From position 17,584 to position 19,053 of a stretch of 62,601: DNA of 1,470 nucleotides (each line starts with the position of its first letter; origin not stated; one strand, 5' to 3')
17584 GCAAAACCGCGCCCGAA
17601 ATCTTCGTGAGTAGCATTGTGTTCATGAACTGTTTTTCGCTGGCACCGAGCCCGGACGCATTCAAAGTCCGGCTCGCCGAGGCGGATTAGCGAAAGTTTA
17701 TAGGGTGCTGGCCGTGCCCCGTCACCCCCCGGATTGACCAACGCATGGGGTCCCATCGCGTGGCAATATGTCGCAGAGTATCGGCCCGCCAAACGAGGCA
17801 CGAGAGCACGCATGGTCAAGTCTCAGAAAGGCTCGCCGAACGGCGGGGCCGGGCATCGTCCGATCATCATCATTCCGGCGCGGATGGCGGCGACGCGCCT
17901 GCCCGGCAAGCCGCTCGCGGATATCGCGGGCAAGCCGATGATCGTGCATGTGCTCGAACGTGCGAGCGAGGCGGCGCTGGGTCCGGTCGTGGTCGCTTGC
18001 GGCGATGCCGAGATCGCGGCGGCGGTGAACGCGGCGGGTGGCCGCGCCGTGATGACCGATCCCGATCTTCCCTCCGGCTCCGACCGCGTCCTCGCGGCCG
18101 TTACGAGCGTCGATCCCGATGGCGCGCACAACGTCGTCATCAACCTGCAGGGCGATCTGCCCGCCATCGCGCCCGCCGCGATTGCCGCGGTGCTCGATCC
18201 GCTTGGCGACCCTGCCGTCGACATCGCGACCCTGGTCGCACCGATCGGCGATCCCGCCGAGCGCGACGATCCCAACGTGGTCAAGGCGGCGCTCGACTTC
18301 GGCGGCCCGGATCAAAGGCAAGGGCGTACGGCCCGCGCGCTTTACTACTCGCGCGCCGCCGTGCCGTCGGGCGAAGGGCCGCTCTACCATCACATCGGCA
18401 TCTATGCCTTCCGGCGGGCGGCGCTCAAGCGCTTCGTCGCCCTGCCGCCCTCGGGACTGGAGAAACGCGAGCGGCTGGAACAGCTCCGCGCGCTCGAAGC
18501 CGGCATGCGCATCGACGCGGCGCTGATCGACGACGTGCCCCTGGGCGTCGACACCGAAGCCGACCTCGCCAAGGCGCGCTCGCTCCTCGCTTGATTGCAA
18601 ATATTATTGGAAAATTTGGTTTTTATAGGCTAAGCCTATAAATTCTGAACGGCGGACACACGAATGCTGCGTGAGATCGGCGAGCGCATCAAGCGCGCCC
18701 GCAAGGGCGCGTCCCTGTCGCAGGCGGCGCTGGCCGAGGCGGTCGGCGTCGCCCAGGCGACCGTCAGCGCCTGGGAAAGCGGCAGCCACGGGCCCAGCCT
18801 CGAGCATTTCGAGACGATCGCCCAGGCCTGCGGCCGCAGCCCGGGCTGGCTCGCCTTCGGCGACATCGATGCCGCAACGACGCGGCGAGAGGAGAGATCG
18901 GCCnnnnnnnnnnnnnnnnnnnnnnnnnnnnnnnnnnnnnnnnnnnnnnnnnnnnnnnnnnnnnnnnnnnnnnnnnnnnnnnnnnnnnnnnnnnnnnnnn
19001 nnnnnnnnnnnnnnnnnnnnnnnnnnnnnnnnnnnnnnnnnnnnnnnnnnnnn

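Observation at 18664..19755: XRE helix-turn-helix fused to prephenate dehydratase: candidate enzyme-repressor controlling Phe synthesis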

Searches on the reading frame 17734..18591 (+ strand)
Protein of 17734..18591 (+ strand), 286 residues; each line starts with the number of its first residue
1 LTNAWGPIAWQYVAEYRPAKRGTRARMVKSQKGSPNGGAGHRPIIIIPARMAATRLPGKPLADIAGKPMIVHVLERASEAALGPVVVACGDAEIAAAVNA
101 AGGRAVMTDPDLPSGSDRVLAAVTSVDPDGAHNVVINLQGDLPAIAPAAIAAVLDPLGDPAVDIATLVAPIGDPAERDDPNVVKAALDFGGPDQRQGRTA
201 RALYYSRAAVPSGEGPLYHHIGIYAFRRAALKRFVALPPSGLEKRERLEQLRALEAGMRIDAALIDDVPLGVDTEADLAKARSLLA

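Call 3: search_protein_families(library=pfam, proteins=[window:17734-18591:+], max_evalue=0.01)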
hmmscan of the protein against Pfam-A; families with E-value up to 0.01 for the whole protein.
window:17734-18591:+ (286 aa): 2 families
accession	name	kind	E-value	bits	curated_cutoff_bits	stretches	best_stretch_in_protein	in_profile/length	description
PF02348.25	CTP_transf_3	-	8e-46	157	22.6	1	44-260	1-217/217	Cytidylyltransferase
PF12804.13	NTP_transf_3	-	4e-10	40.5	27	1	58-169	15-123/160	MobA-like NTP transferase domain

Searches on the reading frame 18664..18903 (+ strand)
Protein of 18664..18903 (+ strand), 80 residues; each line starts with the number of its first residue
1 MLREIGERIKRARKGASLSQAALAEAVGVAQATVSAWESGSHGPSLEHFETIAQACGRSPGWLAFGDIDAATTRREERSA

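Call 53: search_solved_structures(query=window:18664-18903:+, max_evalue=0.01, show_alignments=2)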
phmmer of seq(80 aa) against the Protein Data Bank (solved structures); distinct sequences matched with E-value up to 0.01: 17.
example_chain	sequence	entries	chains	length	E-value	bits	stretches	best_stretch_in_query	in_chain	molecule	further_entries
1adr_A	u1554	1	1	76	1.5e-08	38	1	5-70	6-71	P22 C2 REPRESSOR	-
3jxb_C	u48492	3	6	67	1.2e-07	35.2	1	5-67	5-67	Repressor protein C2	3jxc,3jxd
2r1j_L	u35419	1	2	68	1.2e-07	35.2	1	5-67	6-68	Repressor protein C2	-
8tac_A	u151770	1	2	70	8.5e-06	29.3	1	3-58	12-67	DBP48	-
9u9g_A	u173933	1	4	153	0.00043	23.9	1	1-57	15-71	XRE family transcriptional regulator, HipB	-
1sq8_A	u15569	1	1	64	0.00073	23.2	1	5-66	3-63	dh434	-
1per_L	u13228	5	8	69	0.00093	22.9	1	5-70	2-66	PROTEIN (434 REPRESSOR) | 434 REPRESSOR | REPRESSOR PROTEIN CI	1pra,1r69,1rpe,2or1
2l49_A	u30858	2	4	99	0.0014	22.3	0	3-54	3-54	C protein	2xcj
4ghj_A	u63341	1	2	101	0.0018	21.9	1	3-40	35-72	Probable transcriptional regulator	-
1zug_A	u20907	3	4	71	0.002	21.8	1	4-67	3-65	PHAGE 434 CRO PROTEIN | REGULATORY PROTEIN CRO | PROTEIN (434 CRO)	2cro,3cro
9k3w_A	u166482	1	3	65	0.0027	21.4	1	7-54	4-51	Transcriptional regulator, PbsX family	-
3qq6_A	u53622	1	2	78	0.0036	21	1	5-54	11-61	HTH-type transcriptional regulator sinR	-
4j1x_A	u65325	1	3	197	0.0036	21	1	6-63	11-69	Epoxidase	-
1zz6_A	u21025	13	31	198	0.0036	21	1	6-63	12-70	Hydroxypropylphosphonic Acid Epoxidase | Hydroxyprophylphosphonic Acid Epoxidase | EPOXIDASE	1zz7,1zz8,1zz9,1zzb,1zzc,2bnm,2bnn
5tn0_A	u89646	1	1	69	0.0037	20.9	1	5-54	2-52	HTH-type transcriptional regulator SinR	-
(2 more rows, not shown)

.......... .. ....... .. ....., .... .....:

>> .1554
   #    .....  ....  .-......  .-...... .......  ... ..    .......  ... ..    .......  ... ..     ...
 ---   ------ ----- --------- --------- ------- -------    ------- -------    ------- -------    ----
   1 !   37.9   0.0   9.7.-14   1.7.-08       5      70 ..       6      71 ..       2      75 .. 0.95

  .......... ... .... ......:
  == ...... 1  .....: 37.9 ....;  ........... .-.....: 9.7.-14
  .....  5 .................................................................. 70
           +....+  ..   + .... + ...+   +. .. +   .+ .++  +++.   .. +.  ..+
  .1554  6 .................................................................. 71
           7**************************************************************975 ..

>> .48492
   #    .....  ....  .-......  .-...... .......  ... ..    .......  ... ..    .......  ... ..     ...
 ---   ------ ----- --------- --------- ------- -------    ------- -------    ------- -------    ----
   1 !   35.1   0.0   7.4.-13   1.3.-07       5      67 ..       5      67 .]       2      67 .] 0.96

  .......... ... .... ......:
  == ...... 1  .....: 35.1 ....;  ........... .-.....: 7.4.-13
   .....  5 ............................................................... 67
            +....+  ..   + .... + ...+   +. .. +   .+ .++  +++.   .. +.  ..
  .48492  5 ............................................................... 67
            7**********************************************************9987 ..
